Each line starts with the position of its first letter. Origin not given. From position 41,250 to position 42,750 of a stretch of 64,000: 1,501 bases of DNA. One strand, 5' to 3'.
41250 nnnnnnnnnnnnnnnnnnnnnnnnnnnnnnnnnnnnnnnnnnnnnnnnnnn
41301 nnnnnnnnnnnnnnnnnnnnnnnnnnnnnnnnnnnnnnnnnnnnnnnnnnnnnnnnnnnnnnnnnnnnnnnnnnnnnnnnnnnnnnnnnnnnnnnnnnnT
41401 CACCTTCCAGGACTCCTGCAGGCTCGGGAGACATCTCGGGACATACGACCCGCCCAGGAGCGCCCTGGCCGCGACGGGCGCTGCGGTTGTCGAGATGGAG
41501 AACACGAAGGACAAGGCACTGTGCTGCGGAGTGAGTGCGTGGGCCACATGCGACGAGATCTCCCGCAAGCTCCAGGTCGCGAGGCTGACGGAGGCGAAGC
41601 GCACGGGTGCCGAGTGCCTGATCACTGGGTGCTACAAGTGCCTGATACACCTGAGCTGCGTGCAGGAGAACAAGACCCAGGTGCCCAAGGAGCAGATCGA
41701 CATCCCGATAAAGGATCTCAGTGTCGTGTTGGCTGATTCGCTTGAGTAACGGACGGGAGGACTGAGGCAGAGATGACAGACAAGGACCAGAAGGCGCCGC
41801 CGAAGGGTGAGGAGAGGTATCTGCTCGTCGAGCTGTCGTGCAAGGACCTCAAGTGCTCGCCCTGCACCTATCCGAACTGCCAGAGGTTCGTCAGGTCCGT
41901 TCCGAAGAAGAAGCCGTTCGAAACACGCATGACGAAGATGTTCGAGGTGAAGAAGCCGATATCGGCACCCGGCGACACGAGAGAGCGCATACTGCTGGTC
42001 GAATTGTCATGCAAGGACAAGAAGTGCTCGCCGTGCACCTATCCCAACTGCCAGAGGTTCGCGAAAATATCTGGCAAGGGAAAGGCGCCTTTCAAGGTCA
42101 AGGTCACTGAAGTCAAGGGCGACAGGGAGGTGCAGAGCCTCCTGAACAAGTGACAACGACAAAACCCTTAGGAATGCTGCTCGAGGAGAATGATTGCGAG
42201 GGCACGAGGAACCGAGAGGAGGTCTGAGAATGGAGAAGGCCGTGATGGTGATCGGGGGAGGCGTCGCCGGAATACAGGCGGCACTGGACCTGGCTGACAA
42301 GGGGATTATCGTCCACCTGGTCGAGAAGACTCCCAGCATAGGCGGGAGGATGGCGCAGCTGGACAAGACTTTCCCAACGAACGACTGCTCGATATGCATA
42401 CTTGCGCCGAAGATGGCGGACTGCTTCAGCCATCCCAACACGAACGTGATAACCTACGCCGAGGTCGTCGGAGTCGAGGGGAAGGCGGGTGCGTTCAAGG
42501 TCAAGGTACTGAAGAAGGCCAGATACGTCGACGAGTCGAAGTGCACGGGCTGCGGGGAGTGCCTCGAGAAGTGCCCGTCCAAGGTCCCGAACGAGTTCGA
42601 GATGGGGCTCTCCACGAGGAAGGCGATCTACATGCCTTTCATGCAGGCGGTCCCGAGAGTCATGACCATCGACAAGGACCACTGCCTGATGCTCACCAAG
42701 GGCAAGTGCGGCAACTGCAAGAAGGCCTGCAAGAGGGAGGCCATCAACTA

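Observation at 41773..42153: Unrecognised small protein with a tandemly duplicated four-cysteine motif inside the hdr operon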

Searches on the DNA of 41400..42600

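Call 64: search_rna_families(source=window, start=41400, end=42600, threshold=evalue, max_evalue=1)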
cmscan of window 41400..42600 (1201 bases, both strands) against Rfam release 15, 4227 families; matches with E-value up to 1: 0.
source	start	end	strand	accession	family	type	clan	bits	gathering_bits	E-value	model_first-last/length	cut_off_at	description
